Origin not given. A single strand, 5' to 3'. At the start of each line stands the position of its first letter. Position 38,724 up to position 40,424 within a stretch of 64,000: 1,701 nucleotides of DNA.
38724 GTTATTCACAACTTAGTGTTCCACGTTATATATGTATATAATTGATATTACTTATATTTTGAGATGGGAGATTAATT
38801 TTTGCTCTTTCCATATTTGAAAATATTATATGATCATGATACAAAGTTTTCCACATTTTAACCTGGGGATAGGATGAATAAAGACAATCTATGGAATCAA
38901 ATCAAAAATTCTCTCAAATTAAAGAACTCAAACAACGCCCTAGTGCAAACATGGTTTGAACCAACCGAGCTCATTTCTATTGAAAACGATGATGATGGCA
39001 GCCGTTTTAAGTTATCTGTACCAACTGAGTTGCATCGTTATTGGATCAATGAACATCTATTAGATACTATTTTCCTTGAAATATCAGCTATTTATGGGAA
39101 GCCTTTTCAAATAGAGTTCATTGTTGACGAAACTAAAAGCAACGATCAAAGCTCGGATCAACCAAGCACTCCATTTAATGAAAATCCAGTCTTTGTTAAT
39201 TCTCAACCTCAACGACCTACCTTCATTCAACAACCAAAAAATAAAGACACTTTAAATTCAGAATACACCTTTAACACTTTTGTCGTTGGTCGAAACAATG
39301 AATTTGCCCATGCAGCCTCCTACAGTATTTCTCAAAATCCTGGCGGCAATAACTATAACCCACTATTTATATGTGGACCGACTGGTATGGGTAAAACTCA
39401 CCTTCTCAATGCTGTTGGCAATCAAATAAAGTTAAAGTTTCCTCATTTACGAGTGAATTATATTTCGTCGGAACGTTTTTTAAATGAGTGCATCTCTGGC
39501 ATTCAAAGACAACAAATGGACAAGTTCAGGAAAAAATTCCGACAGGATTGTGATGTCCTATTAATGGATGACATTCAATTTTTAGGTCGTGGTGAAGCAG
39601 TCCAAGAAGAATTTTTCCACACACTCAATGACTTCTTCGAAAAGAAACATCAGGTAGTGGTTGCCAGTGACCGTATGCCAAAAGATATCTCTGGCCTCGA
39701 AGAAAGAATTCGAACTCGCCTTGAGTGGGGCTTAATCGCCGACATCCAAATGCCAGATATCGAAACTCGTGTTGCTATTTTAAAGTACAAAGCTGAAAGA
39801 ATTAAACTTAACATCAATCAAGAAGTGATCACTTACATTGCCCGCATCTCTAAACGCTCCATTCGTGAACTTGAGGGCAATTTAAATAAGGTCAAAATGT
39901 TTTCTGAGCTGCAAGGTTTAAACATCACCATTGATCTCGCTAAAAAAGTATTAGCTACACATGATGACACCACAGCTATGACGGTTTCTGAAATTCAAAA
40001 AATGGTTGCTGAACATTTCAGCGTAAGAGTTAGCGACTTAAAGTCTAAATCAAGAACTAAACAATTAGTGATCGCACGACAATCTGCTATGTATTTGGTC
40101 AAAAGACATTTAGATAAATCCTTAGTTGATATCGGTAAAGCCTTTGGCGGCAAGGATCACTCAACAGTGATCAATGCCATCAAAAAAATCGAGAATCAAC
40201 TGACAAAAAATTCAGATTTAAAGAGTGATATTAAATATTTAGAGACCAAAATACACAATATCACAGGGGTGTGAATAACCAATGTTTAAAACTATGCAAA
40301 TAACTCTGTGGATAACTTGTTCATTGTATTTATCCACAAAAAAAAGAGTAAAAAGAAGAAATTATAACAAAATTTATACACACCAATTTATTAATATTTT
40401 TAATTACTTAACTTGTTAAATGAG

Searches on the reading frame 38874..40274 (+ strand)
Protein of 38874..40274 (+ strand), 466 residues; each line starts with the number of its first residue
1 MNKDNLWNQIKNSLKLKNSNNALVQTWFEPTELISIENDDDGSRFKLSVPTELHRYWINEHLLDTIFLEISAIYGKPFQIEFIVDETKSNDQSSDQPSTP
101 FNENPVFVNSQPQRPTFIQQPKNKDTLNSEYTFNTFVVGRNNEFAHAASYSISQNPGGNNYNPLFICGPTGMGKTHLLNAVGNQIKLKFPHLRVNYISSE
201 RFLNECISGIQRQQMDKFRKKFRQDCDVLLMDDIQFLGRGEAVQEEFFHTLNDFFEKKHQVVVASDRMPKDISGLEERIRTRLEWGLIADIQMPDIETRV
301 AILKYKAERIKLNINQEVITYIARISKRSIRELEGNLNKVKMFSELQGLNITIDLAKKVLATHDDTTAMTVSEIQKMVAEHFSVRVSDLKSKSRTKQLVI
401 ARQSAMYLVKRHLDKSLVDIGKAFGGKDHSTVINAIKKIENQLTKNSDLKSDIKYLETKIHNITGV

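Call 11: search_protein_families(library=pfam, proteins=[window:38874-40274:+])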
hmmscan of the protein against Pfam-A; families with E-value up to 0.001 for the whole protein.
window:38874-40274:+ (466 aa): 10 families
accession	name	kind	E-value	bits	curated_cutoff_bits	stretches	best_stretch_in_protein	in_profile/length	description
PF00308.24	Bac_DnaA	-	5.3e-63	212.5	23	1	127-289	1-161/162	Bacterial DnaA ATPAse domain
PF08299.17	Bac_DnaA_C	-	1.2e-28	99.3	31.5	1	372-439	2-69/69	Bacterial dnaA protein helix-turn-helix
PF11638.13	DnaA_N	-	1.4e-09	38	24.6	1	5-66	2-59/65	DnaA N-terminal domain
PF00004.35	AAA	-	6e-08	33.6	21.2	1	165-281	2-125/131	ATPase family associated with various cellular activities (AAA)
PF01695.23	IstB_IS21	-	6.2e-07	29.6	24.1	1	164-265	95-192/238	IstB-like ATP binding protein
PF22688.2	Hda_lid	-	1.1e-05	25.7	27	1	298-360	3-65/65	Hda, lid domain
PF13401.12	AAA_22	-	1.8e-05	25.5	27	1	163-261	7-116/130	AAA domain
PF01637.24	ATPase_2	-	0.00016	22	33.2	1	159-275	18-125/225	ATPase domain predominantly from Archaea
PF13173.12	AAA_14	-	0.00023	21.6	27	1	162-263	3-95/129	AAA domain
PF13191.12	AAA_16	-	0.0007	20.6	32.6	0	138-266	3-139/167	AAA ATPase domain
